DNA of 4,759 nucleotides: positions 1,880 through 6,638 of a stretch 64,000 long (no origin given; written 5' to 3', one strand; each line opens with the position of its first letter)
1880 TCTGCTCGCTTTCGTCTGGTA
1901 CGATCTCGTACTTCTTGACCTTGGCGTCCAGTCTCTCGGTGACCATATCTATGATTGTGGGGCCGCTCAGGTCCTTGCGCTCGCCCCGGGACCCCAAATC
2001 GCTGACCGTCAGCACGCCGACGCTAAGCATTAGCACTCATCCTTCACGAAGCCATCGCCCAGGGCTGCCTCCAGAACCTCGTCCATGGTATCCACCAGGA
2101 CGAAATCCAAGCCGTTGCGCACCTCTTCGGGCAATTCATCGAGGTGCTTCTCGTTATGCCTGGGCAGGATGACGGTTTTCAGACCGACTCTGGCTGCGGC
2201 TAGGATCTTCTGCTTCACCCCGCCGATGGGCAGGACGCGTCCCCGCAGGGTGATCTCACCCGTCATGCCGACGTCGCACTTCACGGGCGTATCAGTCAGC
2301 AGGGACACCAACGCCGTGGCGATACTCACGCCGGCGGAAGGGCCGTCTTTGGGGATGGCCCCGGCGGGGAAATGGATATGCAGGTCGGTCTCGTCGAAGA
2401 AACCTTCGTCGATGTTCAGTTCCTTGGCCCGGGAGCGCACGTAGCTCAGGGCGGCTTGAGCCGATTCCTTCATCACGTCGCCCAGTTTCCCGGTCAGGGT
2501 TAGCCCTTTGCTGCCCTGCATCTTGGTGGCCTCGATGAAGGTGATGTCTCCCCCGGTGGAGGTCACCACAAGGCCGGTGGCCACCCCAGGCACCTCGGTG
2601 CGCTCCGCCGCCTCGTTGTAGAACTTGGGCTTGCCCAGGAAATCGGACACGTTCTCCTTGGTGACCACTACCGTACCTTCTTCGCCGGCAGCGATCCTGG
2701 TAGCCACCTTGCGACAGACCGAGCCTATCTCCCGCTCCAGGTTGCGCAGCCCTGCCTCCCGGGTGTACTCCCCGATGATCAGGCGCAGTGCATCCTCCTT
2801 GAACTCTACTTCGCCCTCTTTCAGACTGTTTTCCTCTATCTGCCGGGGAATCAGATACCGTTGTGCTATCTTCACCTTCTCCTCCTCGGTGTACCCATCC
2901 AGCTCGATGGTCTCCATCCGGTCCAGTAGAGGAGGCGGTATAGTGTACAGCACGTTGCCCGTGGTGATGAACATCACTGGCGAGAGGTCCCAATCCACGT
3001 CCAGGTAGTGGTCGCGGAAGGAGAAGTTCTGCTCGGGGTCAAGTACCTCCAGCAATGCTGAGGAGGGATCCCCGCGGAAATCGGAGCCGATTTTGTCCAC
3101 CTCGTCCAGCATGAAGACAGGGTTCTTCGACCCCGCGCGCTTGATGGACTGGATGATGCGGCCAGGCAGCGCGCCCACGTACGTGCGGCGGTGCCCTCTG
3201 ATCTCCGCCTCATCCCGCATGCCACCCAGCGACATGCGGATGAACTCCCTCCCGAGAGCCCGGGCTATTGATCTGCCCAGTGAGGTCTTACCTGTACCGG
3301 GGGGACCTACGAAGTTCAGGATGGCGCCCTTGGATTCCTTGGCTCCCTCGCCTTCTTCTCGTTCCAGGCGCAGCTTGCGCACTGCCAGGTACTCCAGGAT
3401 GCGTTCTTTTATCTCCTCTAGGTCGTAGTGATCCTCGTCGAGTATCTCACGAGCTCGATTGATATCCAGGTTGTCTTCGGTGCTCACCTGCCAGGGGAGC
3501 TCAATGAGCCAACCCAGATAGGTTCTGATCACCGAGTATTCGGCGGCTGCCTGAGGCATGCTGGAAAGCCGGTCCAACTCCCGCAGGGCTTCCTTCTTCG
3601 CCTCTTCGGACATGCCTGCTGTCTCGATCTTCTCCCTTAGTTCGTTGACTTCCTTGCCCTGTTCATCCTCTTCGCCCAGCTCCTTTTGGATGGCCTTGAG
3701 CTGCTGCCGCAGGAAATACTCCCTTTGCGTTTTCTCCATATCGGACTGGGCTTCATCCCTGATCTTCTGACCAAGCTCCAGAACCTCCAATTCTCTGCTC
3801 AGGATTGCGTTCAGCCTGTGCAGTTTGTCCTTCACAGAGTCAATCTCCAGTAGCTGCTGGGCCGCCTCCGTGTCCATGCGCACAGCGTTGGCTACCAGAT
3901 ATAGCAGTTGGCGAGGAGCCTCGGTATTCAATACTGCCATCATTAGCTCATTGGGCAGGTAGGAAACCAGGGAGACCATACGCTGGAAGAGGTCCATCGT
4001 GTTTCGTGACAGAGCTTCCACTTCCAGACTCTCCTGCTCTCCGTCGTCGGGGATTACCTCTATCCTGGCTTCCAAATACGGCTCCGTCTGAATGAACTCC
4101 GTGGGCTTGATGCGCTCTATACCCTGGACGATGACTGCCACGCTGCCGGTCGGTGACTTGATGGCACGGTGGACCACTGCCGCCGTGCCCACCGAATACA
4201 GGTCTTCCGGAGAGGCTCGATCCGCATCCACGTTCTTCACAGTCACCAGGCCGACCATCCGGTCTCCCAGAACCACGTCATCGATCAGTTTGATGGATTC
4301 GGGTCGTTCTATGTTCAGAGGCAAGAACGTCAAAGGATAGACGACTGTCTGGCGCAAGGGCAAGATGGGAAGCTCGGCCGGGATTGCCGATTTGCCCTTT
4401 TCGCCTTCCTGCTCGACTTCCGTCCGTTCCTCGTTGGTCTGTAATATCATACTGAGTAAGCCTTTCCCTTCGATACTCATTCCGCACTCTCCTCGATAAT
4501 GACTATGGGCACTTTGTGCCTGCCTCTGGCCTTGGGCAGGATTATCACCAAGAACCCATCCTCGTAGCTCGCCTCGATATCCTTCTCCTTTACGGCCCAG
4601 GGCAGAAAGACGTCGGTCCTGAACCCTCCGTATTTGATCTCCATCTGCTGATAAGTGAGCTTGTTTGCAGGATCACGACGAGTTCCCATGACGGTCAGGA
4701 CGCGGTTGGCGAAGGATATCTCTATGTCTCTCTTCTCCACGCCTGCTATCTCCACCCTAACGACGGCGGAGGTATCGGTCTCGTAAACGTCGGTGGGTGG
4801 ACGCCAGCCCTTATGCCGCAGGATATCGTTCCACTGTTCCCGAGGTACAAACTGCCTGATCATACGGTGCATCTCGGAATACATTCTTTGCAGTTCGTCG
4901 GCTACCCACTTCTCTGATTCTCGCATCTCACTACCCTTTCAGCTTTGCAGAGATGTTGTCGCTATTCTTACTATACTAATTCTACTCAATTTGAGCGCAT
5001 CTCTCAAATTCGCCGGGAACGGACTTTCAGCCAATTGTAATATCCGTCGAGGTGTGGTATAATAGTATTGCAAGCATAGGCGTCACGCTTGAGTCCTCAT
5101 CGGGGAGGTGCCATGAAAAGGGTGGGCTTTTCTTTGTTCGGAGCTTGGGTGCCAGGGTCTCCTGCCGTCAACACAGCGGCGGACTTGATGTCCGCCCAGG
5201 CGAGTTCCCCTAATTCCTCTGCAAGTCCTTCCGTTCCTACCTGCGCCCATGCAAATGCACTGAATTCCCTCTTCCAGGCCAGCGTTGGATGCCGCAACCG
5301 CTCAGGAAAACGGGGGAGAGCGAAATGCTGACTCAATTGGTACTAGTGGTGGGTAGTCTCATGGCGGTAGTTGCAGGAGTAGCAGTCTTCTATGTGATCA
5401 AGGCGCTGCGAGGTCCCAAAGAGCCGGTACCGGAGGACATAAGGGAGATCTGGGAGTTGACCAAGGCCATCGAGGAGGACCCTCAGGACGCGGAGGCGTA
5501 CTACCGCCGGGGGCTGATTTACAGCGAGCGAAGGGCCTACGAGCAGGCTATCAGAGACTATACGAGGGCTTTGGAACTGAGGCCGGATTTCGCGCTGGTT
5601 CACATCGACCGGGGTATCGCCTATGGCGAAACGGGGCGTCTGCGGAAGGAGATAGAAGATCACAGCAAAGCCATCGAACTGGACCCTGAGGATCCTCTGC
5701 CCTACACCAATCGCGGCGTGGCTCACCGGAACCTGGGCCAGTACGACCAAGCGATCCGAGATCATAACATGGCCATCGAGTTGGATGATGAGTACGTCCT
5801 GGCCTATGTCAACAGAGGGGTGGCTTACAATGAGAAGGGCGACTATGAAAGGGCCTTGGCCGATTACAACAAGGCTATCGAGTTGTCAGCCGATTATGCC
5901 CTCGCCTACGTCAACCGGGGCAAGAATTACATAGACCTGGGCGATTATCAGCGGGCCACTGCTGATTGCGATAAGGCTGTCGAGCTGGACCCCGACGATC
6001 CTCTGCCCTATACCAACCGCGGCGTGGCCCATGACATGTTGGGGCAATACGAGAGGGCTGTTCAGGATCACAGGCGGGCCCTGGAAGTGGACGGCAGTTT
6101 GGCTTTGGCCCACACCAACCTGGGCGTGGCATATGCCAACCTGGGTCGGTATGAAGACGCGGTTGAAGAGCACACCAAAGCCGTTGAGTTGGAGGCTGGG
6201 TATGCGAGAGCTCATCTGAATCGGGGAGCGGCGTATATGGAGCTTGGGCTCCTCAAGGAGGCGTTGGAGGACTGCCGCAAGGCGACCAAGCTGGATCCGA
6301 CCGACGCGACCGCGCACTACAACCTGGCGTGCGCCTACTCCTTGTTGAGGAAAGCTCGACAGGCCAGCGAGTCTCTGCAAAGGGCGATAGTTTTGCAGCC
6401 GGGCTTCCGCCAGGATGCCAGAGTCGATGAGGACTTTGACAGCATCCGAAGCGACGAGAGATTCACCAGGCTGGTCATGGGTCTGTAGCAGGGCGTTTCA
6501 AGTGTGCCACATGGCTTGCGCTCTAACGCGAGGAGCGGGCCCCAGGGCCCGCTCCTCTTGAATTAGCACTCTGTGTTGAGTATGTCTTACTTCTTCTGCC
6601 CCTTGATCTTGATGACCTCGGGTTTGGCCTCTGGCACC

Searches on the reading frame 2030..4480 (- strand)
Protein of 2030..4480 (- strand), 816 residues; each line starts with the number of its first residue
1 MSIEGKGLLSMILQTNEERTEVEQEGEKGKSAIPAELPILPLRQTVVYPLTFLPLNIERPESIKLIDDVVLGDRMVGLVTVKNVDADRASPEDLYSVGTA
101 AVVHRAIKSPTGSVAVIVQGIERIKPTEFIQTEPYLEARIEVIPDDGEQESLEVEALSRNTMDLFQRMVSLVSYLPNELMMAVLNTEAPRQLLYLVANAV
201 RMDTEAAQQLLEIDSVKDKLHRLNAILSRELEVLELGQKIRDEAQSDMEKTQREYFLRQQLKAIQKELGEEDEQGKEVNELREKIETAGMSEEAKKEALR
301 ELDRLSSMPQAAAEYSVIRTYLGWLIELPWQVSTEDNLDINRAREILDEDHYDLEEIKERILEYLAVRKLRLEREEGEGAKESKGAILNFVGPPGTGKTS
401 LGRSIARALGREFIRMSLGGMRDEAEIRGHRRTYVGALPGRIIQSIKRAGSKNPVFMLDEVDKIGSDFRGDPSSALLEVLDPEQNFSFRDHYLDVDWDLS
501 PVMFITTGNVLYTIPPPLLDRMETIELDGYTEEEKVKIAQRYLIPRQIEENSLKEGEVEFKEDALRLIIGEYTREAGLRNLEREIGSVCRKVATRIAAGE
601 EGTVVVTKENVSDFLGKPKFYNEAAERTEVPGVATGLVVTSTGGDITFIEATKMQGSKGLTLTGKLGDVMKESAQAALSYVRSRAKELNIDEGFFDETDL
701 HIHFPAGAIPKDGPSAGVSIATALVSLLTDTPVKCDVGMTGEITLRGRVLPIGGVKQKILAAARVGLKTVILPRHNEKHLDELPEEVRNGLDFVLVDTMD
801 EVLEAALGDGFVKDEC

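Call 72: search_protein_families(library=pfam, proteins=[window:2030-4480:-], max_evalue=0.00001)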
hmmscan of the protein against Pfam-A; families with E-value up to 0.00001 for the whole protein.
window:2030-4480:- (816 aa): 6 families
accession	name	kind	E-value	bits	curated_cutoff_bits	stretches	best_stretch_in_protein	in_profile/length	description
PF05362.19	Lon_C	-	4.9e-89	297.8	21.1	1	606-807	2-203/205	Lon protease (S16) C-terminal proteolytic domain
PF02190.22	LON_substr_bdg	-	6e-45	154.1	28.7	1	36-229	1-200/200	ATP-dependent protease La (LON) substrate-binding domain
PF00004.35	AAA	-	1.6e-23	84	21.2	1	390-525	3-126/131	ATPase family associated with various cellular activities (AAA)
PF22667.2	Lon_lid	-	8.7e-22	77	27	1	549-601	1-54/57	Lon protease AAA+ ATPase lid domain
PF07728.20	AAA_5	-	1.2e-08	35.5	22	1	390-522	4-139/139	AAA domain (dynein-related subfamily)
PF13541.12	ChlI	-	6.5e-08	32.9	27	1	649-776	1-121/121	Subunit ChlI of Mg-chelatase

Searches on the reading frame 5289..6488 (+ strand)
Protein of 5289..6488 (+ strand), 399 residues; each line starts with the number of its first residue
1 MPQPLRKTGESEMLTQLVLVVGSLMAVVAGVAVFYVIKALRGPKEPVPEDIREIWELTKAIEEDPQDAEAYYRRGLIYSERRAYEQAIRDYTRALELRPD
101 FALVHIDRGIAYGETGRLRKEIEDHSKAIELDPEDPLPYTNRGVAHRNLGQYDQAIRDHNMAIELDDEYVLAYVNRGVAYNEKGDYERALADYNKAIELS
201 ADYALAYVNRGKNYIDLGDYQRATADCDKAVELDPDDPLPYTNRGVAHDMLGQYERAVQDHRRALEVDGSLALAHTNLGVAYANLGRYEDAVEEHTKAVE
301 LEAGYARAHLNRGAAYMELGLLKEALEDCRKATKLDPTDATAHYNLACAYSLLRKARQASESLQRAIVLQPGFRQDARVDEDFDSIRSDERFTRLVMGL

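Call 72: search_protein_families(library=pfam, proteins=[window:5289-6488:+], max_evalue=0.00001)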
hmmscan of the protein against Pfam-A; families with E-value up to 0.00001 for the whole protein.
window:5289-6488:+ (399 aa): 18 families
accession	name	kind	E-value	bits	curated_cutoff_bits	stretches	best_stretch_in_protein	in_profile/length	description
PF00515.34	TPR_1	-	3e-77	252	27.8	7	68-101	1-34/34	Tetratricopeptide repeat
PF13414.12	TPR_11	-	1.3e-66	220.4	26.8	7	179-212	3-36/42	TPR repeat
PF13431.12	TPR_17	-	9e-56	182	24.4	3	227-259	2-34/34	Tetratricopeptide repeat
PF07719.23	TPR_2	-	8.1e-52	169.5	27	3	306-339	1-34/34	Tetratricopeptide repeat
PF13181.12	TPR_8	-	9.4e-51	166.1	25.7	2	172-202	3-33/34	Tetratricopeptide repeat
PF13424.12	TPR_12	-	8.7e-29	100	30.1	3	139-199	6-74/77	Tetratricopeptide repeat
PF13432.12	TPR_16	-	4.1e-27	94.7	32.7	3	277-340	2-65/65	Tetratricopeptide repeat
PF13371.12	TPR_9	-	8.4e-23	80.6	35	1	214-270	5-61/73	Tetratricopeptide repeat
PF14559.12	TPR_19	-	1.4e-19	70.6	25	0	182-238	3-59/68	Tetratricopeptide repeat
PF13428.12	TPR_14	-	1.1e-17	63.2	23.5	0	307-347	2-42/44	Tetratricopeptide repeat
PF13174.12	TPR_6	-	2e-15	56.7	26.3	0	172-198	2-28/33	Tetratricopeptide repeat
PF13374.12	TPR_10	-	2.4e-15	56.4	27.5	0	241-267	5-31/42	Tetratricopeptide repeat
PF13176.12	TPR_7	-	2.4e-11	43.2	27.9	0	274-300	1-27/36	Tetratricopeptide repeat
PF07721.20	TPR_4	-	1.5e-08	34.9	27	0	272-293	1-22/26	Tetratricopeptide repeat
PF23914.1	TPR_CcmH_CycH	-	1.8e-08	34.8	42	0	59-100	41-82/158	Cytochrome c-type biogenesis protein H TPR domain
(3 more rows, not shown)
